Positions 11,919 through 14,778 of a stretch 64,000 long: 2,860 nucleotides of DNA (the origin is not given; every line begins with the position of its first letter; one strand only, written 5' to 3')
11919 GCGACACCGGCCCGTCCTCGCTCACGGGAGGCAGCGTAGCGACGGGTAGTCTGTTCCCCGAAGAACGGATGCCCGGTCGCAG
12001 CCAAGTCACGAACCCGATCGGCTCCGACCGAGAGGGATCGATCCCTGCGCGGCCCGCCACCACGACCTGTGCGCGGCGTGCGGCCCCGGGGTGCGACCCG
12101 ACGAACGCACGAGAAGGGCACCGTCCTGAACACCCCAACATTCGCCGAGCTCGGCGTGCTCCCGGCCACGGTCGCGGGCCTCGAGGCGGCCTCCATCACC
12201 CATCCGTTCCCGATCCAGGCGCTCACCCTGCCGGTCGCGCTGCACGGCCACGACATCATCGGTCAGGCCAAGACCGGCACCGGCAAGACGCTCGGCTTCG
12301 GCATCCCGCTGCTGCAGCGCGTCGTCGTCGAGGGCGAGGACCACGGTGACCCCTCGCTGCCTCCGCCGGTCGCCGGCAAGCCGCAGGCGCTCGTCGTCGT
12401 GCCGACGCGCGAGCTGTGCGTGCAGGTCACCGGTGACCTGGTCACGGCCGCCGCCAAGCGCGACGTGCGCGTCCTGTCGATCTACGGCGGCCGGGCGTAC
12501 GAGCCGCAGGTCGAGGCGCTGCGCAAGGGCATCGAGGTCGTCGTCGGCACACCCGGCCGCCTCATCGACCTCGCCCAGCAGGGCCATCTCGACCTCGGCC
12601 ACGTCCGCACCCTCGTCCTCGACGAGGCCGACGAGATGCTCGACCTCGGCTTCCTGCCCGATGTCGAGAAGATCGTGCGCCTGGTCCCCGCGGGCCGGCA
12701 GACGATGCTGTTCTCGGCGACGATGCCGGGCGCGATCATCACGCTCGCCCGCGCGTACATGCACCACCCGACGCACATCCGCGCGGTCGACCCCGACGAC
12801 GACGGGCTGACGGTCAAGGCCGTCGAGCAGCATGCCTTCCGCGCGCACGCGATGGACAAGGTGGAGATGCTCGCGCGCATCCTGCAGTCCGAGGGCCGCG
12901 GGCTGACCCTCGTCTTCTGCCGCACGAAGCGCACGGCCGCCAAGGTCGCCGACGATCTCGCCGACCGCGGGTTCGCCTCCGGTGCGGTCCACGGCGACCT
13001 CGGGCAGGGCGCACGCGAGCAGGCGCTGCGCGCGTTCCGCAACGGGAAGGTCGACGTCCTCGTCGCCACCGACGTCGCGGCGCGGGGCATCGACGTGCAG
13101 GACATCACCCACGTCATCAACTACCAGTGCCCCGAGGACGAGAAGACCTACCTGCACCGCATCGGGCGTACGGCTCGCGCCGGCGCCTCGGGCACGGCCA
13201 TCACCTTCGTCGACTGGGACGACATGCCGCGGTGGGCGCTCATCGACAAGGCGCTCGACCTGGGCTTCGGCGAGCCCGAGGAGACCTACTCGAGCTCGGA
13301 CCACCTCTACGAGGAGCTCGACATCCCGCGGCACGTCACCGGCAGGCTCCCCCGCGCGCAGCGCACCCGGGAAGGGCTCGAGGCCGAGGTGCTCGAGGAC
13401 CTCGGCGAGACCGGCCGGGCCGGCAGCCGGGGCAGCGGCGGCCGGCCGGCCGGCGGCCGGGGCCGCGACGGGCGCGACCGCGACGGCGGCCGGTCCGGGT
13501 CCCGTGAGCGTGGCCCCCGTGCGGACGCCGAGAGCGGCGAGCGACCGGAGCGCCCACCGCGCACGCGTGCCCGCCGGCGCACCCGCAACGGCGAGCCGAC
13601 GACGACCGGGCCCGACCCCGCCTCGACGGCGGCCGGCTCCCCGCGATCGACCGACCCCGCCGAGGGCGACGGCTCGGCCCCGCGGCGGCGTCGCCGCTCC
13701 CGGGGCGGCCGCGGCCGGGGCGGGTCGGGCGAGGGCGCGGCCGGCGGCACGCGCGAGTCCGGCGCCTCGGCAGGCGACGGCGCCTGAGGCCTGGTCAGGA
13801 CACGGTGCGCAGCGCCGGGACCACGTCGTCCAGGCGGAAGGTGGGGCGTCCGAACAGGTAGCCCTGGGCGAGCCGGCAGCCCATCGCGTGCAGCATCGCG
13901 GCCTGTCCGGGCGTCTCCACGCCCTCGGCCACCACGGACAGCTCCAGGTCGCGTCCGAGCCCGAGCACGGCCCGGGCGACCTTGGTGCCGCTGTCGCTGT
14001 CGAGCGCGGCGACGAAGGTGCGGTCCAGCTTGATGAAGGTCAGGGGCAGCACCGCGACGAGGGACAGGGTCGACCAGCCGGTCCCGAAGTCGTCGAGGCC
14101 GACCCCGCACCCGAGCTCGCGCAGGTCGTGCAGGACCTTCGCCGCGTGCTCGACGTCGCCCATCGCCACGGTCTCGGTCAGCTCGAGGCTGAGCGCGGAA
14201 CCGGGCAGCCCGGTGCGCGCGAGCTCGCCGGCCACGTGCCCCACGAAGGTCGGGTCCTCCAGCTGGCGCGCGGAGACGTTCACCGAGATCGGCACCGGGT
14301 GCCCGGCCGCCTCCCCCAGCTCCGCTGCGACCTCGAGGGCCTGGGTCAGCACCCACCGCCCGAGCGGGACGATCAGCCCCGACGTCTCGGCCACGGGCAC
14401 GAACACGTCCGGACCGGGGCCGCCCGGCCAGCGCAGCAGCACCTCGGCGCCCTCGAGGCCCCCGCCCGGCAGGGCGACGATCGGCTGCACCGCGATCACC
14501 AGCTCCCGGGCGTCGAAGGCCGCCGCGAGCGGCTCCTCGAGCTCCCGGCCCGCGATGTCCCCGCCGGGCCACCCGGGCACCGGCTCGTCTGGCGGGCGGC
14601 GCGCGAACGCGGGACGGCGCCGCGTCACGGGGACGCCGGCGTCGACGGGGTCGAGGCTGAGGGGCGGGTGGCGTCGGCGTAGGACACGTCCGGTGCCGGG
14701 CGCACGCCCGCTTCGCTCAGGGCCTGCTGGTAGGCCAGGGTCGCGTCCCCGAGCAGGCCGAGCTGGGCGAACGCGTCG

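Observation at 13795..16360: Candidate RRNPP/Rgg-like peptide-signalling module coupled to a c-di-GMP phosphodiesterase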

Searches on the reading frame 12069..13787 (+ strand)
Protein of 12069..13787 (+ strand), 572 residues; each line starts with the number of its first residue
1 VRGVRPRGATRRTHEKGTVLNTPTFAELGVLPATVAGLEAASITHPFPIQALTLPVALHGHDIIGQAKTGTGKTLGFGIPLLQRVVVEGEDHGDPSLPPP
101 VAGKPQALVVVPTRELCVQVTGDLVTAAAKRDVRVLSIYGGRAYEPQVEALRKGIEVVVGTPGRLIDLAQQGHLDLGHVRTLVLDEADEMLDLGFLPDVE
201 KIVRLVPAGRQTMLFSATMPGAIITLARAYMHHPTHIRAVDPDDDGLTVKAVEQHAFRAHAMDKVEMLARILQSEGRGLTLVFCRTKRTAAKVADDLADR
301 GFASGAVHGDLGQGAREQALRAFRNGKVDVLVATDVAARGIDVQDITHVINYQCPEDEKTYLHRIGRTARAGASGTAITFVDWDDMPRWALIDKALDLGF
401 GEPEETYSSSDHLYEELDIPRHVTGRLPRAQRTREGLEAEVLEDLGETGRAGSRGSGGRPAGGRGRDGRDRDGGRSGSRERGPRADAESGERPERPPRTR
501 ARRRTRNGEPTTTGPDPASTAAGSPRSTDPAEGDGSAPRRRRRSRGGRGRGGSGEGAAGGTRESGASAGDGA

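Call 3: search_protein_families(library=pfam, proteins=[window:12069-13787:+], max_evalue=0.1)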
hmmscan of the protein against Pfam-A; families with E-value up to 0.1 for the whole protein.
window:12069-13787:+ (572 aa): 4 families
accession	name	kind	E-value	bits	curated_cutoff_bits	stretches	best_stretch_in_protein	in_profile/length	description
PF00270.35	DEAD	-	3.5e-45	154.2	26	1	48-220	2-161/167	DEAD/DEAH box helicase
PF00271.37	Helicase_C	-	2.4e-32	111.9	23.5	1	263-372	1-110/110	Helicase conserved C-terminal domain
PF04851.21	ResIII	-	0.039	14.3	22.5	1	65-191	28-138/164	Type III restriction enzyme, res subunit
PF14617.12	CMS1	-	0.04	13.7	35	0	148-186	168-207/250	U3-containing 90S pre-ribosomal complex subunit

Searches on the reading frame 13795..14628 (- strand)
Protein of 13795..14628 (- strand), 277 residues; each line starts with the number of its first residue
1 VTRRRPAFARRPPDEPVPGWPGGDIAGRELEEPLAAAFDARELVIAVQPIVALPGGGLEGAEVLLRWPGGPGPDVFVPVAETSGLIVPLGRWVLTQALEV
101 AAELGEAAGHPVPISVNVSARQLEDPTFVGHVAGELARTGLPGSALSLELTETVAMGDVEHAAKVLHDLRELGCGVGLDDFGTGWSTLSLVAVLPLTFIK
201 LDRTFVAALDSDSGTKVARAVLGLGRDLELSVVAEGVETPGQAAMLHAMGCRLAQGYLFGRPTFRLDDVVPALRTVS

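Call 3: search_protein_families(library=pfam, proteins=[window:13795-14628:-], max_evalue=0.1)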
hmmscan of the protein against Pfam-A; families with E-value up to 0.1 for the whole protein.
window:13795-14628:- (277 aa): 1 family
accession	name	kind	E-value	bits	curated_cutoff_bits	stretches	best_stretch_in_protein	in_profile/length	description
PF00563.25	EAL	-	1e-59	202.3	31.3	1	34-262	4-236/236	EAL domain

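Call 4: search_protein_families(library=ncbifam, proteins=[window:13795-14628:-], max_evalue=0.1)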
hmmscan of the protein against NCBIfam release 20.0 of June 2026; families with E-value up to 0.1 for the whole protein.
window:13795-14628:- (277 aa): 15 families
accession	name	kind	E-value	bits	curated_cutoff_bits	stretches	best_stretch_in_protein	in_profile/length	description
NF045675.1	PhdiestaseDibA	equivalog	3.3e-54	184.3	980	1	30-263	378-616/623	phosphodiesterase DibA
NF007474.0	PRK10060.1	equivalog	1.2e-51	175.8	782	1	34-263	413-645/663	cyclic di-GMP phosphodiesterase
NF008467.0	PRK11359.1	equivalog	3.2e-50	170.9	857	1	34-263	549-783/800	oxygen-sensing cyclic-di-GMP phosphodiesterase DosP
NF052458.1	PhdiestGepA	equivalog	9.6e-49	166.3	1200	1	34-263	596-832/840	phosphodiesterase GepA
NF008807.1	PRK11829.1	equivalog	3.6e-45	154.3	733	1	34-264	420-654/670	biofilm formation regulator HmsP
NF053781.1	cdiGMPphdstlr2612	equivalog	7.6e-44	149.7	1600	1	29-263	1015-1256/1268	Tlr1612 family c-di-GMP phosphodiesterase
NF007839.0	PRK10551.1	equivalog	3.6e-37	128.1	461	1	40-269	274-506/518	cyclic di-GMP phosphodiesterase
NF052596.1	RR_EAL_PvrR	equivalog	1.6e-30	106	580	1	32-261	145-378/398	response regulator cyclic di-GMP phosphodiesterase PvrR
NF052265.1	EAL_dom_RimA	equivalog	1.1e-24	87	430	1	44-265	18-236/248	S6 modification regulatory phosphodiesterase RimA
NF007298.0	PRK09776.1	equivalog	2.8e-22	78.5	1135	1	74-263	909-1097/1111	diguanylate cyclase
NF045673.1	c-di-GMPRcptLapD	equivalog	7.7e-20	70.7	1020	1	102-263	484-645/647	cyclic di-GMP receptor LapD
NF051476.1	CDiGphdiTpdA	equivalog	8.2e-20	71.1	1000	1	110-259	420-567/570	cyclic di-GMP phosphodiesterase TpdA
NF008617.0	PRK11596.1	equivalog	7.3e-11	41.8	190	1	148-263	132-243/255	cyclic-guanylate-specific phosphodiesterase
NF008281.1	PRK11059.1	equivalog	1.5e-10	40.1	663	1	75-262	445-629/633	RNase E specificity factor CsrD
NF051880.1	FlagAsmCDGMPTipF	equivalog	0.0067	15.3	600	1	76-264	199-395/421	flagella assembly cyclic-di-GMP phosphodiesterase TipF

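Call 77: search_solved_structures(query=window:13798-14628:-, max_evalue=1e-20, show_alignments=2)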
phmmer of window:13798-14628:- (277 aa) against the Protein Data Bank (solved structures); distinct sequences matched with E-value up to 1e-20: 31.
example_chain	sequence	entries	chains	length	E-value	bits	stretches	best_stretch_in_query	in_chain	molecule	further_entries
5m3c_A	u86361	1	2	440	1e-48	169.6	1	30-262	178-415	Diguanylate cyclase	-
4rni_A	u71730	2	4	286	4.3e-48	167.5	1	28-263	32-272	Motility regulator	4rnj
4rnh_A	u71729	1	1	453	1.6e-47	165.7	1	28-263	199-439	Motility regulator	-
4rnf_A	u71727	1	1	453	3.8e-46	161.2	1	28-263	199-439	Motility regulator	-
5m1t_A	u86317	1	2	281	2.9e-45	158.2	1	32-263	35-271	MucR Phosphodiesterase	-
8arv_A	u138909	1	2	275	2.1e-43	152.2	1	27-263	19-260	Bifunctional diguanylate cyclase/phosphodiesterase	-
3u2e_A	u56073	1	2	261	1.6e-42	149.3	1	30-259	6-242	GGDEF family protein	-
3s83_A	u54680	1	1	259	2.2e-42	148.8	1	30-259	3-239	GGDEF family protein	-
4hjf_A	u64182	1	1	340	2.7e-42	148.5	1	29-259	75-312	GGDEF family protein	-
2r6o_A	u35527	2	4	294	2.8e-41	145.2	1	30-263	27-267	Putative diguanylate cyclase/phosphodiesterase (GGDEF & EAL domains) | PUTATIVE DIGUANYLATE CYCLASE/PHOSPHODIESTERASE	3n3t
5yrp_A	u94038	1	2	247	3.1e-39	138.5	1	43-264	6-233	Sensory box/response regulator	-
4hu3_A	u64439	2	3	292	1.8e-38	136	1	34-263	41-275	Oxygen sensor protein DosP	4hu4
6hq4_A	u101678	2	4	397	5e-38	134.5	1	29-263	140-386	EAL Enzyme Bd1971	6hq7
6hq5_A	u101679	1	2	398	5.1e-38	134.5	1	29-263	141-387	EAL Enzyme Bd1971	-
9cmf_A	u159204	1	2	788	2e-37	132.6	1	34-263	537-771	Oxygen sensor protein DosP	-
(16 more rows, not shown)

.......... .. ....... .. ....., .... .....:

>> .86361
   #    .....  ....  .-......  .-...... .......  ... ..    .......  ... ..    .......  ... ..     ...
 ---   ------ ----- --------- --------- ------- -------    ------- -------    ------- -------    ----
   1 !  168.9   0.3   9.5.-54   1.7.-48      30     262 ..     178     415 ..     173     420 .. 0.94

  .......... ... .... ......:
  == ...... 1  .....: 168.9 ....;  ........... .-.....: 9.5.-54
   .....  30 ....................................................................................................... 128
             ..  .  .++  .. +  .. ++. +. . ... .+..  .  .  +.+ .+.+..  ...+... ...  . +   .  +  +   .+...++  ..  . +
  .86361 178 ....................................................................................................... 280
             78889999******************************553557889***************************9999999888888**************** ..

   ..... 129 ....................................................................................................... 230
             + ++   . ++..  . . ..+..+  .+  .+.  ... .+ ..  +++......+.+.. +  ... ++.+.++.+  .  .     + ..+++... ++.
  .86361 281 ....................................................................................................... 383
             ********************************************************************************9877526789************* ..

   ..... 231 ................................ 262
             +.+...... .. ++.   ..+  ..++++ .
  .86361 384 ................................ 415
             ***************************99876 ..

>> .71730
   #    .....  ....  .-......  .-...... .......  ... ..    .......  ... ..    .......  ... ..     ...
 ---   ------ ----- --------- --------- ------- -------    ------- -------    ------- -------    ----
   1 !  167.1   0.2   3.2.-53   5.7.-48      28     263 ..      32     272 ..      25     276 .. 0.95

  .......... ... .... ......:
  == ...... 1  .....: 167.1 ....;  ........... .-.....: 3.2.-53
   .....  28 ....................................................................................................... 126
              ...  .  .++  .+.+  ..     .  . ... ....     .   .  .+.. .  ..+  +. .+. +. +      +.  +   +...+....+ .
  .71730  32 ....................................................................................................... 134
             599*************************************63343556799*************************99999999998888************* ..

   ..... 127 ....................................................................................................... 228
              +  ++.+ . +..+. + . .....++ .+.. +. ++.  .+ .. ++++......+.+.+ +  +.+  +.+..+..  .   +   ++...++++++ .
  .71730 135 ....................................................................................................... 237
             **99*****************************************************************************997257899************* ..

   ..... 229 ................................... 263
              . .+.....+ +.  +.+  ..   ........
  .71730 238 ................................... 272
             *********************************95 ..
